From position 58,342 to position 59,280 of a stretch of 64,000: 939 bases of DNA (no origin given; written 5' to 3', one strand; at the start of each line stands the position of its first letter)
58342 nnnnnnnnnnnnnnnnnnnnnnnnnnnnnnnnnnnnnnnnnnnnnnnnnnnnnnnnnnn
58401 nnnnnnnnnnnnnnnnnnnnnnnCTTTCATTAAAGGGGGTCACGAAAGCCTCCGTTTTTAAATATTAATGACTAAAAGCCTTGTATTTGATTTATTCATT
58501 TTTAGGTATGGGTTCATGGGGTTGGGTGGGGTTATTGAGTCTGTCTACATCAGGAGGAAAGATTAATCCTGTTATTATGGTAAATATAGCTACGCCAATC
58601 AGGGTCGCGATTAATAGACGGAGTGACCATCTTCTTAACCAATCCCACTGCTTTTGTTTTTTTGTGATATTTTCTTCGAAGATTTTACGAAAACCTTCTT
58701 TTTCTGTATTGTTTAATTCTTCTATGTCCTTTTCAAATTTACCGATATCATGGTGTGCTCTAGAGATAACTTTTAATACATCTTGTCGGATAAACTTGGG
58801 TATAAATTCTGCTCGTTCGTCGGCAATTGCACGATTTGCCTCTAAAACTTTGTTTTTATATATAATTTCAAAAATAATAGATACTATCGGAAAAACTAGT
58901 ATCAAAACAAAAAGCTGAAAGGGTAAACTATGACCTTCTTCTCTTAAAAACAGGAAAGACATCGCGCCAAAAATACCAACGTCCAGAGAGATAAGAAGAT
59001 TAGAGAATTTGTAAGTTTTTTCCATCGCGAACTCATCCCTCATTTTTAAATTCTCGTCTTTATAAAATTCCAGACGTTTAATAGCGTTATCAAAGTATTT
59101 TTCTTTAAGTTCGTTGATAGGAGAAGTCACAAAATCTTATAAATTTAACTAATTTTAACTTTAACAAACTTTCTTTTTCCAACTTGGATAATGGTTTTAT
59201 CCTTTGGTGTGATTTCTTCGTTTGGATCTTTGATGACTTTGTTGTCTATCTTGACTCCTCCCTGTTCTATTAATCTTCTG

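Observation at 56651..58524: Transglutaminase-like, Cys/Tyr-repeat surface protein bracketed by a perfect 20-nt direct repeat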

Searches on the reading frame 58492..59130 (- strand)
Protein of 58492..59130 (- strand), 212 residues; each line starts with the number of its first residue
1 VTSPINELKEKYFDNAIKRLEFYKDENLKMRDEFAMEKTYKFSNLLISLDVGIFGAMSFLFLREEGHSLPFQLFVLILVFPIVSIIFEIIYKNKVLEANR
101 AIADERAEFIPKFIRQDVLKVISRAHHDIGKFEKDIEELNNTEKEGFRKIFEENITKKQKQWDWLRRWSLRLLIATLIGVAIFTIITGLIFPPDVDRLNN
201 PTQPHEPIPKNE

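Call 4: search_protein_families(library=pfam, proteins=[window:58492-59130:-], max_evalue=0.01)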
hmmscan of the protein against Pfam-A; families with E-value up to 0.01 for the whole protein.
window:58492-59130:- (212 aa): 0 families

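Call 6: search_protein_families(library=pfam, proteins=[window:58492-59130:-], max_evalue=10)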
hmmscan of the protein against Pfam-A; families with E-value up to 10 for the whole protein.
window:58492-59130:- (212 aa): 4 families
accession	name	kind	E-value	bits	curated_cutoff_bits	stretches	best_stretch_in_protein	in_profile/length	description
PF19874.4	DUF6347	-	0.043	14.5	25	1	42-97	15-73/124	Family of unknown function (DUF6347)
PF05803.17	Chordopox_L2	-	0.071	13.4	27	1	136-187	10-57/81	Chordopoxvirus L2 protein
PF14362.11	DUF4407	-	0.085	12.6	31.3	1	155-197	69-111/297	Domain of unknown function (DUF4407)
PF12650.12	DUF3784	-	0.1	13.2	28.1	1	23-94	29-92/94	Domain of unknown function (DUF3784)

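Call 13: find_related_loci(query=window:58492-59130:-, collection=metagenome_contigs, flank=5000)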
Query window:58492-59130:- (212 aa) in metagenome_contigs; peptide patterns used: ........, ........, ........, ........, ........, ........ (x = any residue, [..] = any of these).
302 stretches matched a pattern, but none encodes a relative of the query by tblastn (E <= 1e-3).
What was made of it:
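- Tried and rejected: The back-translated 212-aa protein found nothing in metagenome contigs (call 13).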

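Call 14: find_homologous_proteins(query=window:58492-59130:-)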
Query window:58492-59130:- (212 aa): 2 proteins with E <= 0.001 among 289 candidates.
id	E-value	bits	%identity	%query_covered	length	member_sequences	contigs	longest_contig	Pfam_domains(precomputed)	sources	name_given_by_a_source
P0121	7.8e-135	465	100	100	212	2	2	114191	-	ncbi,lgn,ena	-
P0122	1.0e-35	141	43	83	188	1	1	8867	-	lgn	-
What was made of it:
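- The 212-aa gene is an orphan (call 14).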

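Call 15: find_encoding_contigs(protein=P0122, flank=6000, max_places=3)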
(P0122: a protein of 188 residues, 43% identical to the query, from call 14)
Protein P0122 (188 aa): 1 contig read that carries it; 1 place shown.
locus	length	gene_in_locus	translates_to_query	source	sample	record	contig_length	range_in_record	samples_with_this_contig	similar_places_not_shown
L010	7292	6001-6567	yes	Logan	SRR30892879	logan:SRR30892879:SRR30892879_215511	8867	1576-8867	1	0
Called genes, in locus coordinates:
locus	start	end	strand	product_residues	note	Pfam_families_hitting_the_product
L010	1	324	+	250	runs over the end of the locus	-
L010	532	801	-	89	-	-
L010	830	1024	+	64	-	PF12728:HTH_17, PF13411:MerR_1, PF00376:MerR (weak)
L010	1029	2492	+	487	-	PF12161:HsdM_N, PF02384:N6_Mtase, PF07669:Eco57I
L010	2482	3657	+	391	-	PF01420:Methylase_S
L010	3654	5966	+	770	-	PF04313:HSDR_N (faint), PF13588:HSDR_N_2 (weak), PF00270:DEAD, PF04851:ResIII, PF18766:SWI2_SNF2, PF00271:Helicase_C, PF08463:EcoEI_R_C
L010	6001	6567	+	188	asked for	-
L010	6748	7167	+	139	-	-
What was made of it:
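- The 212-aa gene has no useful relatives (calls 13-15).
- Tried and rejected: The whole-database search for the 212-aa protein found only itself and one 43%-identical homologue, beside a type I RM system (calls 14, 15).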

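Call 29: find_encoding_contigs(protein=window:58492-59130:-, flank=4000, max_places=10)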
Protein window:58492-59130:- (212 aa): 4 contigs read that carry it; 2 places shown.
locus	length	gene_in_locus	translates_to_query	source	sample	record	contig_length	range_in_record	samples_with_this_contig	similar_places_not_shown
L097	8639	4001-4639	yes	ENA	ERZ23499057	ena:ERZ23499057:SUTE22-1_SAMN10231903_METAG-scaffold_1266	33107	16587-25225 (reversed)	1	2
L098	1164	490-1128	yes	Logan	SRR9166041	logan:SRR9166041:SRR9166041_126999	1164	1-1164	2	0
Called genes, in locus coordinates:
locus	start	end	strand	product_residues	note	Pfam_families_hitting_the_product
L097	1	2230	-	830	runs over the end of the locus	PF00912:Transgly, PF00905:Transpeptidase, PF17957:Big_7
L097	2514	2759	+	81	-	-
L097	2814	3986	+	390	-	PF00579:tRNA-synt_1b, PF22421:SYY_C-terminal, PF01479:S4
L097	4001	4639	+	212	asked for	-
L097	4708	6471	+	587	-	-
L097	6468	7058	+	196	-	PF02245:Pur_DNA_glyco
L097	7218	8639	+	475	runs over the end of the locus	PF17767:NAPRTase_N, PF17956:NAPRTase_C (faint)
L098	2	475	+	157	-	?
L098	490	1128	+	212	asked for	-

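Call 78: search_protein_families(library=ncbifam, proteins=[window:58492-59130:-], max_evalue=0.1)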
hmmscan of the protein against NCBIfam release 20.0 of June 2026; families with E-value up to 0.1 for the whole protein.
window:58492-59130:- (212 aa): 0 families

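Call 79: search_protein_families(library=padloc, proteins=[window:58492-59130:-], max_evalue=0.1)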
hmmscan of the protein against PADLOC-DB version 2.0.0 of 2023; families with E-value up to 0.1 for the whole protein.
window:58492-59130:- (212 aa): 0 families

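Call 95: list_cluster_members(proteins=[window:58492-59130:-, window:56073-56663:-, window:56073-56684:-])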
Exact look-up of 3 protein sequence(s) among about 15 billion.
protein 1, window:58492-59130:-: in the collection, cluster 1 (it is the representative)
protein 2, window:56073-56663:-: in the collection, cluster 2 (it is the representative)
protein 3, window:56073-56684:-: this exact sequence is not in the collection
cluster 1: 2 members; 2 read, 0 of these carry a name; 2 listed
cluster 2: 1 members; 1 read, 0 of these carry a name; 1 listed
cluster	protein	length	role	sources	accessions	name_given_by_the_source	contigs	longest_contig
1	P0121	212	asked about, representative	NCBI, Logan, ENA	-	-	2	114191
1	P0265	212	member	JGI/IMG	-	-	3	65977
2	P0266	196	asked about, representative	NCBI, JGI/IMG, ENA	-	-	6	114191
